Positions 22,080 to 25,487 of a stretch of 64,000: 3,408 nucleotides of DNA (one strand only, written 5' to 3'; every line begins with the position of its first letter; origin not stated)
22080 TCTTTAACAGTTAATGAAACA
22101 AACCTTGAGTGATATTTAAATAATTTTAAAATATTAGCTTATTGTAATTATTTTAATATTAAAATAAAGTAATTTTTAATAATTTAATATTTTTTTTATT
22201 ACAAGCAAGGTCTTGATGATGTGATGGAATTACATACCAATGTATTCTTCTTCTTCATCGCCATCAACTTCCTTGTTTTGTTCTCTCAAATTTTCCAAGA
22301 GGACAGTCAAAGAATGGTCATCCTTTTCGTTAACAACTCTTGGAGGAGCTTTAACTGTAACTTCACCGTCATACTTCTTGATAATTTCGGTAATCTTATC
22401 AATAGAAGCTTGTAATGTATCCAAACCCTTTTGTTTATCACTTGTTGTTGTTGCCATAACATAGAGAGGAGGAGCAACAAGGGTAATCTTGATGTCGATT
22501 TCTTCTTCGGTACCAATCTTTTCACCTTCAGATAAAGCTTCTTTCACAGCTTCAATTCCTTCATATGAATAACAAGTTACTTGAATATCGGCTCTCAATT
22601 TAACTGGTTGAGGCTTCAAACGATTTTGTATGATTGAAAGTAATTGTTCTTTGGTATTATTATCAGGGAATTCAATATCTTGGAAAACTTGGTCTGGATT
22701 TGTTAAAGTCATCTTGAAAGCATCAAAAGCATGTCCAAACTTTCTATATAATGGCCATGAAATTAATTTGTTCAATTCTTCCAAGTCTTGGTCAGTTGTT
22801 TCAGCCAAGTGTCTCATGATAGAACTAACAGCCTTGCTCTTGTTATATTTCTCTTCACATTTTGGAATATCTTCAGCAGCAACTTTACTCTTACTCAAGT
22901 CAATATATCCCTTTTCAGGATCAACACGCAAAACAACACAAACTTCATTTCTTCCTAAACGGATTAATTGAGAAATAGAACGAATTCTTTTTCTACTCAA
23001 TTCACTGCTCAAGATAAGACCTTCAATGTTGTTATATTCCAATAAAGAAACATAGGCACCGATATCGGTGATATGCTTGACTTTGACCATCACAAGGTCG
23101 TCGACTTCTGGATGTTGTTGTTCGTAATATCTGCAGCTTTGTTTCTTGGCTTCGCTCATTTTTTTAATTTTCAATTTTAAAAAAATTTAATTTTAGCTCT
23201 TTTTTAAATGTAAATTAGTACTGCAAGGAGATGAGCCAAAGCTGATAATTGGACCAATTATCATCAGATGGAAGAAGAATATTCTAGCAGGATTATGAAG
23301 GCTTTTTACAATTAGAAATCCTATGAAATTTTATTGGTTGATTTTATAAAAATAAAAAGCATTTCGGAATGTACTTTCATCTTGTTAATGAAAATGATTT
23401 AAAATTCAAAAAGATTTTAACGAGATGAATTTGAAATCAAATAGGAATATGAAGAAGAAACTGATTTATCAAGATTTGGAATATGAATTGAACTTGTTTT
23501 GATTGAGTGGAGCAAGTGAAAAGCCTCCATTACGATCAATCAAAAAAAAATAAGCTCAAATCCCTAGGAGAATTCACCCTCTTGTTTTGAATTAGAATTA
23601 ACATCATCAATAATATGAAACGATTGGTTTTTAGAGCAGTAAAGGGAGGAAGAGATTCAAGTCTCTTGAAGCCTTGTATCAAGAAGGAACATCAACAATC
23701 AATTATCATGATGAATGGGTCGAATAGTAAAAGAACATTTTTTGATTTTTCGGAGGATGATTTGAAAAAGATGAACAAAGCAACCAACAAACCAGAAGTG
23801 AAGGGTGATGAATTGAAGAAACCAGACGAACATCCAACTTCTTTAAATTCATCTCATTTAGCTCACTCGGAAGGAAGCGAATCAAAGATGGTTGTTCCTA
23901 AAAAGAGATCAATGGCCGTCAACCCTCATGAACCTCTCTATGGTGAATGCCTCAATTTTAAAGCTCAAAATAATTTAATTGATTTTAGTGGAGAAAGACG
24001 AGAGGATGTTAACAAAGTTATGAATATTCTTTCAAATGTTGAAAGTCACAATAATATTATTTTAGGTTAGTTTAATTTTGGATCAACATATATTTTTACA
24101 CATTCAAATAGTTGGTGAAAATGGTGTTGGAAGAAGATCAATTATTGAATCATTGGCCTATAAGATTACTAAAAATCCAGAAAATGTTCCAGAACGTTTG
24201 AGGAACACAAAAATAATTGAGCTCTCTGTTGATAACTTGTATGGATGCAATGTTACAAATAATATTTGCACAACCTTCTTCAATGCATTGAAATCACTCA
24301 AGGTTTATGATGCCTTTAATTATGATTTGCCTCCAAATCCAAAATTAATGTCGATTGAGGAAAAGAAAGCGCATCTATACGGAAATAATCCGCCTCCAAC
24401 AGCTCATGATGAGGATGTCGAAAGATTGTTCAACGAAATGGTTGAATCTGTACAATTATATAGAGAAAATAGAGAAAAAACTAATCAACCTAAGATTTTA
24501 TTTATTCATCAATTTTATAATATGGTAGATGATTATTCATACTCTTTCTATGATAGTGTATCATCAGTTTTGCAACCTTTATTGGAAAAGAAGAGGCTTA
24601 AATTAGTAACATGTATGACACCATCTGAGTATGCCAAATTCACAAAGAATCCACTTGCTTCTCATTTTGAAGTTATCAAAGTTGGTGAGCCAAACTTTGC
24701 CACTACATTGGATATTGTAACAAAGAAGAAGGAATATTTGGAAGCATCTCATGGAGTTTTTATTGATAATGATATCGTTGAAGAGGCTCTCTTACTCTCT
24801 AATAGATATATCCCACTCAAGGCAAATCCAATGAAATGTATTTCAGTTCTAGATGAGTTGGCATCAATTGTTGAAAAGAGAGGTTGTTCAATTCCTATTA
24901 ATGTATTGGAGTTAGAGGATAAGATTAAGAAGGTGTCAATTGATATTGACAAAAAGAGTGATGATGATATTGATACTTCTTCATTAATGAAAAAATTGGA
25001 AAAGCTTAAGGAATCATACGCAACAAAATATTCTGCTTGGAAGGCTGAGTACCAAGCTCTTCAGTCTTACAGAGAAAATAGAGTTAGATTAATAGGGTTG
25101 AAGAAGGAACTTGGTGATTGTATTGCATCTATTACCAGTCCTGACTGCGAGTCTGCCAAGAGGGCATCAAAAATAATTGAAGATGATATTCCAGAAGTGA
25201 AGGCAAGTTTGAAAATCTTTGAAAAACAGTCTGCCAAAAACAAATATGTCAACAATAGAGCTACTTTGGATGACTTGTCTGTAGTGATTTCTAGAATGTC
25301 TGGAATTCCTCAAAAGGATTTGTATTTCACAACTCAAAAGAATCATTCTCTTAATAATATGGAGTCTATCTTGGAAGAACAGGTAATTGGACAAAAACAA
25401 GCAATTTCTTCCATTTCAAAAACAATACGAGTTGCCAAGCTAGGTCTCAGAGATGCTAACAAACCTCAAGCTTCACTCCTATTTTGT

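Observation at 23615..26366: ClpB/Hsp104-type disaggregase with a dead NBD1 (Walker A K->R, Walker B DE->HQ) and no N-domain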

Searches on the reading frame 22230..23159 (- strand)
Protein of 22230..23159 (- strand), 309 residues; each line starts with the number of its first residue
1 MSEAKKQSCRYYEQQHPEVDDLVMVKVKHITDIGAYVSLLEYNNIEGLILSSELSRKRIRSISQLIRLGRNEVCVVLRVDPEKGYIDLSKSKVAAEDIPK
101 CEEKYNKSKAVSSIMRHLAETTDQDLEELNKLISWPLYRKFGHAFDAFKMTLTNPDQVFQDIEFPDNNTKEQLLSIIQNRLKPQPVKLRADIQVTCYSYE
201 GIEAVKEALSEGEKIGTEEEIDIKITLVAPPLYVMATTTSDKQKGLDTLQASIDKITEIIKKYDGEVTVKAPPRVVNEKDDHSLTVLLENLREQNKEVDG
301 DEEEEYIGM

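Call 12: list_cluster_members(proteins=[window:22230-23159:-, window:26389-26850:-, window:31285-33084:+, window:48151-50406:-, window:57254-61954:-, P0001])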
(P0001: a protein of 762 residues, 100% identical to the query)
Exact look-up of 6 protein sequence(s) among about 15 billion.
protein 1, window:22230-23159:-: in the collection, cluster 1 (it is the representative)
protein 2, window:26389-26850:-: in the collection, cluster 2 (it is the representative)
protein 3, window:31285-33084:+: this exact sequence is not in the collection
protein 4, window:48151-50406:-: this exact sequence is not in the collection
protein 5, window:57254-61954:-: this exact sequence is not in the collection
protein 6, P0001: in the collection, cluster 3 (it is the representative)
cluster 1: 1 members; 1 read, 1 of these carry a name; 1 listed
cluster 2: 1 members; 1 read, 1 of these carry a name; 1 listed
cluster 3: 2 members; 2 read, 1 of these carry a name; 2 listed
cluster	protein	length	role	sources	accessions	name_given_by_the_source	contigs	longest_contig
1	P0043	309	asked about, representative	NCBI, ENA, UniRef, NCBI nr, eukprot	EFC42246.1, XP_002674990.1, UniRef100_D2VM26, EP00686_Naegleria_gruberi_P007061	predicted protein [Naegleria gruberi] | Predicted protein n=1 Tax=Naegleria gruberi TaxID=5762 RepID=D2VM26_NAEGR | uncharacterized protein NAEGRDRAFT_50681 [Naegleria gruberi]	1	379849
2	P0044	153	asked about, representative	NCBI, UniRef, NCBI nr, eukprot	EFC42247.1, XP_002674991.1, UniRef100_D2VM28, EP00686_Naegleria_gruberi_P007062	polyubiquitin [Naegleria gruberi] | Polyubiquitin n=1 Tax=Naegleria gruberi TaxID=5762 RepID=D2VM28_NAEGR | XP_002674991.1 polyubiquitin [Naegleria gruberi]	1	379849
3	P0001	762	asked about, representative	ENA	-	-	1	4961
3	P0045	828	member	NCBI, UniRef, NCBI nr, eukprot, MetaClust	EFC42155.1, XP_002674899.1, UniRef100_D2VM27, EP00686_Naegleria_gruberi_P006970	predicted protein [Naegleria gruberi] | Predicted protein n=1 Tax=Naegleria gruberi TaxID=5762 RepID=D2VM27_NAEGR | uncharacterized protein NAEGRDRAFT_50682 [Naegleria gruberi]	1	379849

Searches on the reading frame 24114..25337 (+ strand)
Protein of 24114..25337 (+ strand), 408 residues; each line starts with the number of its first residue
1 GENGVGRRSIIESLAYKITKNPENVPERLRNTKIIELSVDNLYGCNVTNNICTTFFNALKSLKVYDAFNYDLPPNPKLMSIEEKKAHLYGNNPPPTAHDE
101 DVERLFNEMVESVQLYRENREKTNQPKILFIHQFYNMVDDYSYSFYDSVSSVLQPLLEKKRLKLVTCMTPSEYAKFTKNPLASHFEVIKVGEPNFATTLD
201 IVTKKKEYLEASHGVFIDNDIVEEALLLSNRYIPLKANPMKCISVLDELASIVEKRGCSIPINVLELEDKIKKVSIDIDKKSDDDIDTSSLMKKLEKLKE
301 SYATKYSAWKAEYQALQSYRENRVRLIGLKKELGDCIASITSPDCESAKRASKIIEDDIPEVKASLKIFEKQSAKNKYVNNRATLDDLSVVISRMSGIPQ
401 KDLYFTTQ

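Call 22: search_protein_representatives(protein=window:24114-25337:+)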
Query: 408 residues. Proteins with E-value up to 0.001 (for the whole library): 5412; up to 1e-10: 670; up to 1e-30: 4. The best 150 are listed.
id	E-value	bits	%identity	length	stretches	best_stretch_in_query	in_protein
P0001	8.5e-266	896.9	100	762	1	1-408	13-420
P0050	5.9e-105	367.5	46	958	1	1-408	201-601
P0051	3.5e-67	243.2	37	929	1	1-407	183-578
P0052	8.4e-55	202.4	34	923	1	1-406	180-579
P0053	5.0e-28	114.3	27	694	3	123-403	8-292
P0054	2.5e-22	95.5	30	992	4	124-250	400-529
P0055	1.4e-19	86.5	30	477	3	122-311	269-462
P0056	3.3e-19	85.3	32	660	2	118-403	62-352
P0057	5.6e-19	84.5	29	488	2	122-335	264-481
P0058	2.7e-18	82.3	32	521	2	121-330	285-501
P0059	3.3e-18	82.0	32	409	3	119-276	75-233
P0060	6.2e-18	81.1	27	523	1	127-401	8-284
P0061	6.8e-18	81.0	31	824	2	112-333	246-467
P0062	6.8e-18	80.9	30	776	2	116-400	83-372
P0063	7.9e-18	80.7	28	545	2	124-400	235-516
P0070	4.4e-17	78.3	28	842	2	121-400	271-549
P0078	1.0e-16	77.1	29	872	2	128-401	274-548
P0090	2.5e-16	75.8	30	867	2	128-400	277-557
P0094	3.4e-16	75.3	31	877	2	124-400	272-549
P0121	3.1e-15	72.2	31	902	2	120-302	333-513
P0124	3.9e-15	71.9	31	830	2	125-311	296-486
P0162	1.6e-14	69.8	28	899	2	116-401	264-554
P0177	4.0e-14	68.6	34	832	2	118-276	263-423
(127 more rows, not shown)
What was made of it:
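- The next hit scored 114 bits (call 22).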

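Call 24: list_cluster_members(proteins=[P0050, P0051, P0052, P0053, P0054, P0042, P0016])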
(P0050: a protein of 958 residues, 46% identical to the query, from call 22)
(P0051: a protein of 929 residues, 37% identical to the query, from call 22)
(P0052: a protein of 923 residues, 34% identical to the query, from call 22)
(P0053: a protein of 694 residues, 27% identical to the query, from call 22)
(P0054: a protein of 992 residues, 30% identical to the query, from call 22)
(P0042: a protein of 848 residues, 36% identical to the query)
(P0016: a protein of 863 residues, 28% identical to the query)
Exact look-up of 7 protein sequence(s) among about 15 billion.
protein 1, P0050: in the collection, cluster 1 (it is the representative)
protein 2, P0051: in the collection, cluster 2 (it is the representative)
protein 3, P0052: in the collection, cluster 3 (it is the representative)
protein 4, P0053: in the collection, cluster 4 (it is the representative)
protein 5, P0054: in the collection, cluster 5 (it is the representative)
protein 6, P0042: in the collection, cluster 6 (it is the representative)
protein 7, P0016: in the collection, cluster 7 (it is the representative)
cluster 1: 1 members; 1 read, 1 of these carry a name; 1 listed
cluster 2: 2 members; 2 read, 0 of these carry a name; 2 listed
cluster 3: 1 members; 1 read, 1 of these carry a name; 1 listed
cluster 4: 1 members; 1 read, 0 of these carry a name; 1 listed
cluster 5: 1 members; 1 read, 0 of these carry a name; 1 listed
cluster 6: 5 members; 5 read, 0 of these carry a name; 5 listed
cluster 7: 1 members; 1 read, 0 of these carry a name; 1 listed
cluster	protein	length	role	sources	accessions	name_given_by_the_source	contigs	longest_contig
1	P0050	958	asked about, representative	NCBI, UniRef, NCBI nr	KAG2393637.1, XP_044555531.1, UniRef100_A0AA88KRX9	hypothetical protein C9374_007168 [Naegleria lovaniensis] | Uncharacterized protein n=1 Tax=Naegleria lovaniensis TaxID=51637 RepID=A0AA88KRX9_NAELO | uncharacterized protein C9374_007168 [Naegleria lovaniensis]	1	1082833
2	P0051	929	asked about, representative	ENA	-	-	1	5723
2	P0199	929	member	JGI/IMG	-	-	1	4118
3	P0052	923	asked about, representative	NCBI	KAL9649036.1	hypothetical protein ABK040_008413 [Willaertia magna]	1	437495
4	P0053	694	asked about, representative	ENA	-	-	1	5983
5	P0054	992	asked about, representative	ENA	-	-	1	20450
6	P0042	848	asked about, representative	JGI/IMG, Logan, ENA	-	-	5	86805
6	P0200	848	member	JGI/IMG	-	-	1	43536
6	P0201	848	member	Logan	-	-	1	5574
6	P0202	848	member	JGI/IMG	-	-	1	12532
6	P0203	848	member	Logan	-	-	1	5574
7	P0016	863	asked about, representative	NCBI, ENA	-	-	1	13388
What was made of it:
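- The relatives are N. lovaniensis XP_044555531, Willaertia magna KAL9649036 and an uncultured eukaryote (call 24).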

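Call 51: predict_structure(alignment_id=A4)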
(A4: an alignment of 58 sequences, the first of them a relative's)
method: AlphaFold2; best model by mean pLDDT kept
length: 958 residues; sequences in the alignment: 58
mean_pLDDT: 80.5   pTM: 0.71
mean pLDDT of the five models: 80.5, 78.7, 77.1, 77.1, 76.1
residues with pLDDT >= 90: 503; 70-90: 230; 50-70: 95; < 50: 130
segments of 3 or more residues with pLDDT < 50: 1-20, 33-38, 49-59, 68-145, 949-958
pLDDT, mean of each block of 10 residues (from residue 1): 40 39 53 45 55 43 51 33 28 28 28 29 32 38 48 76 70 75 95 92 93 91 86 88 63 84 69 78 87 86 81 66 92 64 81 89 91 92 94 92 94 96 89 95 97 95 96 90 96 97 97 95 88 89 94 95 94 95 90 70 83 95 96 91 95 96 94 93 94 78 74 90 98 96 89 89 97 91 95 97 97 96 95 90 95 93 96 95 88 88 91 84 79 79 63 41
secondary structure, 60 per line:
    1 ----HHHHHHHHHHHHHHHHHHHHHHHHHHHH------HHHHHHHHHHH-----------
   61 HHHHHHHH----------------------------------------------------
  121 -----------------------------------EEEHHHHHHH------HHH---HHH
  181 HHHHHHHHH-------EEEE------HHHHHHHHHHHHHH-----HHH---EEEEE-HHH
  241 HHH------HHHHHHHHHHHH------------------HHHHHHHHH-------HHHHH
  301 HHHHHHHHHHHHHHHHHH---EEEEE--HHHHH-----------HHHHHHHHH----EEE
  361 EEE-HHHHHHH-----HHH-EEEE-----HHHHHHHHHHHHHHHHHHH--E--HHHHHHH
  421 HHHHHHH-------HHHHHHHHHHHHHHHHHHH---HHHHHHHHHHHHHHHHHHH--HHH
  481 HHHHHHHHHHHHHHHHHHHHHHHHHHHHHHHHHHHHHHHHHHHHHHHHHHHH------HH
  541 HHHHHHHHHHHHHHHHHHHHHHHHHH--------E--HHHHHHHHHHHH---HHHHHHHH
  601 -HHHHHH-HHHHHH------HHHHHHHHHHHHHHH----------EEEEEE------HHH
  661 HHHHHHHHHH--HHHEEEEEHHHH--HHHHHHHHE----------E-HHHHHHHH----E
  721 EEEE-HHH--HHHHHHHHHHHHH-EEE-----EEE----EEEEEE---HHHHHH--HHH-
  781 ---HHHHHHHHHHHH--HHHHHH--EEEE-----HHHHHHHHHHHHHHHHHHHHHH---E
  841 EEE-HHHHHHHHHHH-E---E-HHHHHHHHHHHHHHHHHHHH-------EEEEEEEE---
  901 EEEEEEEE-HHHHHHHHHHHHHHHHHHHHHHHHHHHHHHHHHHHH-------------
elements in order (helices of 4 or more, strands of 3 or more residues): H5-32 H39-49 H61-68 E156-158 H159-165 H178-189 E197-200 H207-220 E232-236 H238-243 H250-261 H280-288 H296-318 E322-326 H329-333 H345-353 E358-363 H365-371 E381-384 H390-408 H414-427 H435-453 H457-475 H478-532 H539-566 H578-589 H593-600 H602-607 H609-614 H621-635 E646-651 H658-670 E676-680 H681-684 H687-694 H708-715 E720-724 H731-743 E745-747 E753-755 E760-765 H769-774 H784-795 H798-803 E806-809 H815-836 E840-843 H845-855 H863-882 E890-897 E901-908 H910-945
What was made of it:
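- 23930..24698 (+): NBD1 large subdomain (residues 106-346; interrupted by the intron), a pseudo-ATPase. AF2 predicts a five-stranded AAA+ core in the N. lovaniensis model (call 51).
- On ClpB/Hsp104: The N-terminal 105-150 residues are predicted disordered (call 51).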

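Call 56: search_protein_families(library=pfam, proteins=[P0050, P0051, P0052], max_evalue=0.00001)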
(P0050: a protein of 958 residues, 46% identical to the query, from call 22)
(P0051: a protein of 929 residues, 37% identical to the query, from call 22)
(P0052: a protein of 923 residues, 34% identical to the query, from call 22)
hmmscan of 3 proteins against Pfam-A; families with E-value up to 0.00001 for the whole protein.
P0050 (958 aa): 8 families
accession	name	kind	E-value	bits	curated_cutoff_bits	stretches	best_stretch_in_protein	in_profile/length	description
PF07724.20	AAA_2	-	5.6e-51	173.3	27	1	643-807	1-166/166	AAA domain (Cdc48 subfamily)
PF10431.15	ClpB_D2-small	-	1.1e-19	70.6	21.9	1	813-893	1-80/81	C-terminal, D2-small domain, of ClpB protein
PF17871.7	AAA_lid_9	-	1.3e-17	64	22.8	1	390-488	2-100/104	AAA lid domain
PF07728.20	AAA_5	-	5.5e-17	62.5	22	1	649-769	3-125/139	AAA domain (dynein-related subfamily)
PF13191.12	AAA_16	-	1e-09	39.6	32.6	0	176-231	4-63/167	AAA ATPase domain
PF00004.35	AAA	-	1.5e-09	38.8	21.2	0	648-741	1-92/131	ATPase family associated with various cellular activities (AAA)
PF00158.32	Sigma54_activat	-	2.3e-08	34.4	20.2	0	641-754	18-129/168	Sigma-54 interaction domain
PF05673.19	DUF815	-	2.9e-08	33.6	23.8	0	175-241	34-92/249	Protein of unknown function (DUF815)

P0051 (929 aa): 6 families
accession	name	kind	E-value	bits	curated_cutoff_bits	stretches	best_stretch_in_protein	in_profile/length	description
PF07724.20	AAA_2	-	5e-52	176.7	27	1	621-785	1-166/166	AAA domain (Cdc48 subfamily)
PF10431.15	ClpB_D2-small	-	3.6e-15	56.2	21.9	1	791-872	1-81/81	C-terminal, D2-small domain, of ClpB protein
PF07728.20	AAA_5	-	9.5e-10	39.1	22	1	631-747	7-125/139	AAA domain (dynein-related subfamily)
PF17871.7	AAA_lid_9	-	1.1e-08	35.4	22.8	1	373-465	4-96/104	AAA lid domain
PF00004.35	AAA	-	7.4e-08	33.3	21.2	0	627-734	2-99/131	ATPase family associated with various cellular activities (AAA)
PF13191.12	AAA_16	-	5.5e-06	27.4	32.6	0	156-204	2-52/167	AAA ATPase domain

P0052 (923 aa): 7 families
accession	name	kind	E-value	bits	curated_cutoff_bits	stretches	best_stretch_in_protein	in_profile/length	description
PF07724.20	AAA_2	-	7.5e-52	176.1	27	1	623-786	1-165/166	AAA domain (Cdc48 subfamily)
PF10431.15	ClpB_D2-small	-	1.3e-17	64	21.9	1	793-874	1-81/81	C-terminal, D2-small domain, of ClpB protein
PF17871.7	AAA_lid_9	-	1.9e-12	47.4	22.8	1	372-469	4-101/104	AAA lid domain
PF07728.20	AAA_5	-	3.7e-12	46.9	22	1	629-749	3-125/139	AAA domain (dynein-related subfamily)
PF00004.35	AAA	-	4.2e-08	34.2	21.2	1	629-746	2-109/131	ATPase family associated with various cellular activities (AAA)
PF13191.12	AAA_16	-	5.5e-07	30.7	32.6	0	156-196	4-47/167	AAA ATPase domain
PF00158.32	Sigma54_activat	-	5.3e-06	26.7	20.2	0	626-736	23-133/168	Sigma-54 interaction domain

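Call 60: list_cluster_members(proteins=[P0078, P0121, P0094, P0177, P0090, P0124, P0070, P0162, P0046, P0061])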
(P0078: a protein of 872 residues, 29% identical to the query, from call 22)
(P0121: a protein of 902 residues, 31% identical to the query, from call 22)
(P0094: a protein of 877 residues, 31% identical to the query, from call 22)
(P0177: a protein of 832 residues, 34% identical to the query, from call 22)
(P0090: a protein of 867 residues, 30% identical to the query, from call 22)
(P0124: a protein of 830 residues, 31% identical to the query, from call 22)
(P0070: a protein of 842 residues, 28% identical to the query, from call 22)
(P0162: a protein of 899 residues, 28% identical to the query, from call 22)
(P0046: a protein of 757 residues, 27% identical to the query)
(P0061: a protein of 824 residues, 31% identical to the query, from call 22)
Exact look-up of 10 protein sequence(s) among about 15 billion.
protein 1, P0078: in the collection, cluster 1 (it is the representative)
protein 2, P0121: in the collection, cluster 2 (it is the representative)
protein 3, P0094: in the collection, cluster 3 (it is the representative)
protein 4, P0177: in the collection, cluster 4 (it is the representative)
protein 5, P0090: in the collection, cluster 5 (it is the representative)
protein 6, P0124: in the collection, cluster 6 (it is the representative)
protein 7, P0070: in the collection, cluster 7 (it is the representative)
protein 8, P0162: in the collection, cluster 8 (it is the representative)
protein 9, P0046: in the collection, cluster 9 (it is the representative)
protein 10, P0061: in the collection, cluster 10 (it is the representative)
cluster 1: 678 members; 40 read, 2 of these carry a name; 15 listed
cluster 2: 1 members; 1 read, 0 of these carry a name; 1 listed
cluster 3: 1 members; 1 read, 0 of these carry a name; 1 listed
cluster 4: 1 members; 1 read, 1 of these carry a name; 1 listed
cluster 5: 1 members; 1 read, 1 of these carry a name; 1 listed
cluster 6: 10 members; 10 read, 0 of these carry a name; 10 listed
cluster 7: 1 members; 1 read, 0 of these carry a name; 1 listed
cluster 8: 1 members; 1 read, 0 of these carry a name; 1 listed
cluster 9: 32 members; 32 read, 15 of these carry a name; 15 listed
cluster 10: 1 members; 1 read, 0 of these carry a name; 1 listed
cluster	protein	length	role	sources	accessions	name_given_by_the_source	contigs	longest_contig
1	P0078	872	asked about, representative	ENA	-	-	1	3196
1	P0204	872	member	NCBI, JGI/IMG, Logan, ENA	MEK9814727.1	MAG: ATP-dependent chaperone ClpB [Paracoccaceae bacterium]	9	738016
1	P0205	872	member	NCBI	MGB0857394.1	MAG: ATP-dependent chaperone ClpB [Paracoccaceae bacterium]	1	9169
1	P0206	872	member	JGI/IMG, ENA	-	-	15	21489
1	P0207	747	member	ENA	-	-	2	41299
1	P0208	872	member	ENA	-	-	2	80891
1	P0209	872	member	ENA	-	-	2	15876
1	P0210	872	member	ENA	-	-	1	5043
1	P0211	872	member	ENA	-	-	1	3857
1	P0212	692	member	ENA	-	-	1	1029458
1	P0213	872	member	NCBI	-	-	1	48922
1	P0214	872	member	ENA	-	-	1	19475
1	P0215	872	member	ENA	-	-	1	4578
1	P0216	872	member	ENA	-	-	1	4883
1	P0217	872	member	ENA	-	-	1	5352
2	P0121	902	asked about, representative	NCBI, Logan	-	-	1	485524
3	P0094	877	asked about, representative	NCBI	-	-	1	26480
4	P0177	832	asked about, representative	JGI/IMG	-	ATP-dependent Clp protease ATP-binding subunit ClpC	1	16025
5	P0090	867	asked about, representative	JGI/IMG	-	ATP-dependent Clp protease ATP-binding subunit ClpB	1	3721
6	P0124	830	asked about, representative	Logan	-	-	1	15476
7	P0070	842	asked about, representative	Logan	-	-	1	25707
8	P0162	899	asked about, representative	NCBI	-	-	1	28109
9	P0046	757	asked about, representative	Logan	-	-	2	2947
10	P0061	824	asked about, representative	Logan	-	-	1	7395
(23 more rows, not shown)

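Call 64: find_encoding_contigs(protein=P0050, flank=4000, max_places=2)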
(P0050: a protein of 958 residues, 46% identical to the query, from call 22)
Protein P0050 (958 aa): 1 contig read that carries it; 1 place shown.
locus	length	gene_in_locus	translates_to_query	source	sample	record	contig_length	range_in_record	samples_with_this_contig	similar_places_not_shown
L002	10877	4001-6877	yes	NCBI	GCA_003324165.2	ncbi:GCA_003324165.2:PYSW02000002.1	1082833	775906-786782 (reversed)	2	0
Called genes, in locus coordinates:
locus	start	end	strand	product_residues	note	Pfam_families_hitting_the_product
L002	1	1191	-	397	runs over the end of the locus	PF00046:Homeodomain, PF05920:Homeobox_KN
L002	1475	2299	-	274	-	-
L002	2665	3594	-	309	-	PF00575:S1, PF07541:EIF_2_alpha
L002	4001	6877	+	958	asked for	PF00158:Sigma54_activat (faint), PF05673:DUF815 (faint), PF13191:AAA_16 (faint), PF17871:AAA_lid_9, PF00004:AAA (weak), PF07724:AAA_2, PF07728:AAA_5, PF10431:ClpB_D2-small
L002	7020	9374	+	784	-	-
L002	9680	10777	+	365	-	-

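Call 65: find_encoding_contigs(protein=P0051, flank=4000, max_places=2)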
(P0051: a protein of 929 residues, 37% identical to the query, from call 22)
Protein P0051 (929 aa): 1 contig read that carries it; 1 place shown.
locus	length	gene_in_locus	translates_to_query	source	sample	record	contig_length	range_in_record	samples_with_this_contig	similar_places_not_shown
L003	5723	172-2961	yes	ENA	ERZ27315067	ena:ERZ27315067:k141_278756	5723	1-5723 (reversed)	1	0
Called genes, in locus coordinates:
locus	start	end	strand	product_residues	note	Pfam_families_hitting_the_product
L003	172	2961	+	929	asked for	PF00004:AAA (faint), PF17871:AAA_lid_9, PF07724:AAA_2, PF07728:AAA_5 (weak), PF10431:ClpB_D2-small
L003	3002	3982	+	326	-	-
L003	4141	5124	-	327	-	PF00466:Ribosomal_L10, PF17777:RL10P_insert, PF00428:Ribosomal_60s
